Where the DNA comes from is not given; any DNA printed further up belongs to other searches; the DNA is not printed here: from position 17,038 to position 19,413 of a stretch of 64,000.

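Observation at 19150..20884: COG1373 ATPase-nuclease cassette inserted at the rad50 3' end with a 101-bp duplication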

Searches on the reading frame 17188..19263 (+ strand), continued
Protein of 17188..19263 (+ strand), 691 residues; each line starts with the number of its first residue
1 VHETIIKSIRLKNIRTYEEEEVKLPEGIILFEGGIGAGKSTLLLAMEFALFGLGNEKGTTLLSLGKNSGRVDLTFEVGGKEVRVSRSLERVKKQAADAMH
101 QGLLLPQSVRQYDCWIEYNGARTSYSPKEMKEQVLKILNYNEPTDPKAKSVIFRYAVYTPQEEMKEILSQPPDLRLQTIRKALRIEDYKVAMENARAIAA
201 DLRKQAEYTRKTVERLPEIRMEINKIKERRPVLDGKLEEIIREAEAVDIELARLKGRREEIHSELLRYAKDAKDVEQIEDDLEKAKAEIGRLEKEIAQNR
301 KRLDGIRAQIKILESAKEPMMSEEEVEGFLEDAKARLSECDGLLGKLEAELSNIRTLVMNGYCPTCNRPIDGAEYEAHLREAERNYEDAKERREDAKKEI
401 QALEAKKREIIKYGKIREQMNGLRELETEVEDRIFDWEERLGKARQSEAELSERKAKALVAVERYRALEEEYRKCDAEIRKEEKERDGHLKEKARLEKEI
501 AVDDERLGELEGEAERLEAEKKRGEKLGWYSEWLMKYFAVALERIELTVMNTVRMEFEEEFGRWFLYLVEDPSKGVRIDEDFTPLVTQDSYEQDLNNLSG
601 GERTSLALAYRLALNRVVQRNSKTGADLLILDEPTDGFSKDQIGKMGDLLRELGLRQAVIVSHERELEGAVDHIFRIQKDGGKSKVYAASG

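Call 41: find_encoding_contigs(protein=P0123, flank=8000, max_places=3)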
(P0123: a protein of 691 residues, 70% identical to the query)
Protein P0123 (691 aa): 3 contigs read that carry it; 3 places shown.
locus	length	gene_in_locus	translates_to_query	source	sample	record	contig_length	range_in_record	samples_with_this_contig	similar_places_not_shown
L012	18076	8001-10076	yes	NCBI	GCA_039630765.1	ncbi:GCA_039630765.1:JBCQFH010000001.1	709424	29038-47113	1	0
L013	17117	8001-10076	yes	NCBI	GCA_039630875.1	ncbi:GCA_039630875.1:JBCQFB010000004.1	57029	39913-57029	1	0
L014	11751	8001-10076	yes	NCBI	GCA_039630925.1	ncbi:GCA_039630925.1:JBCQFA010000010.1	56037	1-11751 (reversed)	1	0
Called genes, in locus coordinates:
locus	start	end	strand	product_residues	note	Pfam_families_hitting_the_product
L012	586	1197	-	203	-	PF07796:DUF1638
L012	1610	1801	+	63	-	-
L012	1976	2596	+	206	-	-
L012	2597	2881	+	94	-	PF14947:HTH_45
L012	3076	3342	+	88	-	PF04014:MazE_antitoxin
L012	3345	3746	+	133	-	PF01850:PIN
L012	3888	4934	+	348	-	PF09376:NurA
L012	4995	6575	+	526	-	PF01935:DUF87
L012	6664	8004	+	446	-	PF00149:Metallophos, PF12850:Metallophos_2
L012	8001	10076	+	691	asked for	PF13476:AAA_23, PF02463:SMC_N (weak), PF13558:SbcC_Walker_B (weak)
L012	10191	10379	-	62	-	-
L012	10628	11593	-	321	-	PF04055:Radical_SAM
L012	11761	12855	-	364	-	PF03706:LPG_synthase_TM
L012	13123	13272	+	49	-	-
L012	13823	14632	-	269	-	PF02830:V4R (weak)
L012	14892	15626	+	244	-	PF14378:PAP2_3, PF01569:PAP2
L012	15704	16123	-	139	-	PF01850:PIN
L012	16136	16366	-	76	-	PF15937:PrlF_antitoxin (faint), PF04014:MazE_antitoxin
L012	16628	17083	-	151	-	PF03168:LEA_2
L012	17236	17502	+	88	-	-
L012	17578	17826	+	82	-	-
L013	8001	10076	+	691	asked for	PF13476:AAA_23, PF02463:SMC_N (weak), PF13558:SbcC_Walker_B (weak)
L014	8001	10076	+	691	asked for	PF13476:AAA_23, PF02463:SMC_N (weak), PF13558:SbcC_Walker_B (weak)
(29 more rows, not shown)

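Call 42: find_encoding_contigs(protein=P0124, flank=8000, max_places=2)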
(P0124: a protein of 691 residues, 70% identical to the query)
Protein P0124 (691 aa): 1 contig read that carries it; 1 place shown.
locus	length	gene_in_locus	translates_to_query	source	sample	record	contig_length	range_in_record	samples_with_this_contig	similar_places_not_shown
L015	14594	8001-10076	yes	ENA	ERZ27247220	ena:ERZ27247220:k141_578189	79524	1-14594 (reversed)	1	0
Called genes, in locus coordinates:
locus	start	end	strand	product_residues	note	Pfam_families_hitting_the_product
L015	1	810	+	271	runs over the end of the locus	PF00977:His_biosynth, PF02581:TMP-TENI (faint), PF03060:NMO (faint)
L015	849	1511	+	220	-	PF01502:PRA-CH, PF01503:PRA-PH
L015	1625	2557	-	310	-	PF00294:PfkB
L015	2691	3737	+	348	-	PF07745:Glyco_hydro_53 (weak)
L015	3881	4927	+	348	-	PF09376:NurA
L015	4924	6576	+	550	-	PF01935:DUF87, PF12846:AAA_10 (faint)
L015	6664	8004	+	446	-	PF00149:Metallophos, PF12850:Metallophos_2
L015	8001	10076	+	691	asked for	PF13476:AAA_23, PF02463:SMC_N (weak), PF13558:SbcC_Walker_B (weak)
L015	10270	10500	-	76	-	-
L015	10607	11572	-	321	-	PF04055:Radical_SAM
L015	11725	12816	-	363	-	PF03706:LPG_synthase_TM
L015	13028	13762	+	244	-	PF14378:PAP2_3, PF01569:PAP2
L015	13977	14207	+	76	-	-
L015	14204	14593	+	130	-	?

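Call 43: find_encoding_contigs(protein=P0129, flank=8000, max_places=2)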
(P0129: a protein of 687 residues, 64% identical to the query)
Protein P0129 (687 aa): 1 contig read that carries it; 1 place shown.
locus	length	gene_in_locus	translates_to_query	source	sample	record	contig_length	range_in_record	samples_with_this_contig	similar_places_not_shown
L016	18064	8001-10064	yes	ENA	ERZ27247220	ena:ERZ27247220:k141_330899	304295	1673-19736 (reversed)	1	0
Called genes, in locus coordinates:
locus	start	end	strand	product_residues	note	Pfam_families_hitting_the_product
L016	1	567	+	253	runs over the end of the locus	PF00977:His_biosynth, PF03060:NMO (faint)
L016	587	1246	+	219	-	PF01502:PRA-CH, PF01503:PRA-PH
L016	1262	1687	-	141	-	PF02663:FmdE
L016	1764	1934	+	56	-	-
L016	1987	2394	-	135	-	PF03061:4HBT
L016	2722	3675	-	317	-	PF00294:PfkB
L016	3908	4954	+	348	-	PF09376:NurA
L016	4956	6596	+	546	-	PF01935:DUF87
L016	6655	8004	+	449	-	PF00149:Metallophos, PF12850:Metallophos_2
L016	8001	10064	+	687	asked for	PF02463:SMC_N (faint), PF13476:AAA_23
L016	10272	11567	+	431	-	PF01637:ATPase_2 (faint), PF13173:AAA_14, PF13635:DUF4143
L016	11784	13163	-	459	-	PF00890:FAD_binding_2 (weak), PF01134:GIDA, PF07992:Pyr_redox_2, PF12831:FAD_oxidored (weak), PF13450:NAD_binding_8 (weak), PF13738:Pyr_redox_3, PF00070:Pyr_redox, PF02852:Pyr_redox_dim, +3 more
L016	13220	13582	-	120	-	-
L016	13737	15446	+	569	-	-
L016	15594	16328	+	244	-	PF01022:HTH_5, PF12840:HTH_20, PF13412:HTH_24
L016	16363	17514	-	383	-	PF00155:Aminotran_1_2, PF01041:DegT_DnrJ_EryC1, PF01053:Cys_Met_Meta_PP (weak)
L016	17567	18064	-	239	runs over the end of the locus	PF01022:HTH_5 (faint), PF12840:HTH_20 (weak), PF13412:HTH_24 (weak), PF21476:PF0610-like_N (faint)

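Call 47: find_related_loci(query=window:17188-19260:+, collection=metagenome_contigs, flank=7000)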
Query window:17188-19260:+ (691 aa) in metagenome_contigs; peptide patterns used: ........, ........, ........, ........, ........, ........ (x = any residue, [..] = any of these).
316 stretches matched a pattern; 5 encode a relative of the query (tblastn E <= 1e-3); 5 distinct loci.
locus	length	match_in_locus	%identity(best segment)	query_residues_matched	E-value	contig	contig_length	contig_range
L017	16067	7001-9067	70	5-690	0e+0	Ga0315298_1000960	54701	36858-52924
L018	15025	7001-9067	69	5-690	0e+0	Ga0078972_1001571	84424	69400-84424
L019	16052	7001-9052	65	5-689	0e+0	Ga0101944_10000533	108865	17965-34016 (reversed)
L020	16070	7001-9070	69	5-691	0e+0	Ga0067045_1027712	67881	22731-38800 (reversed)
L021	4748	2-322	79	584-690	4e-50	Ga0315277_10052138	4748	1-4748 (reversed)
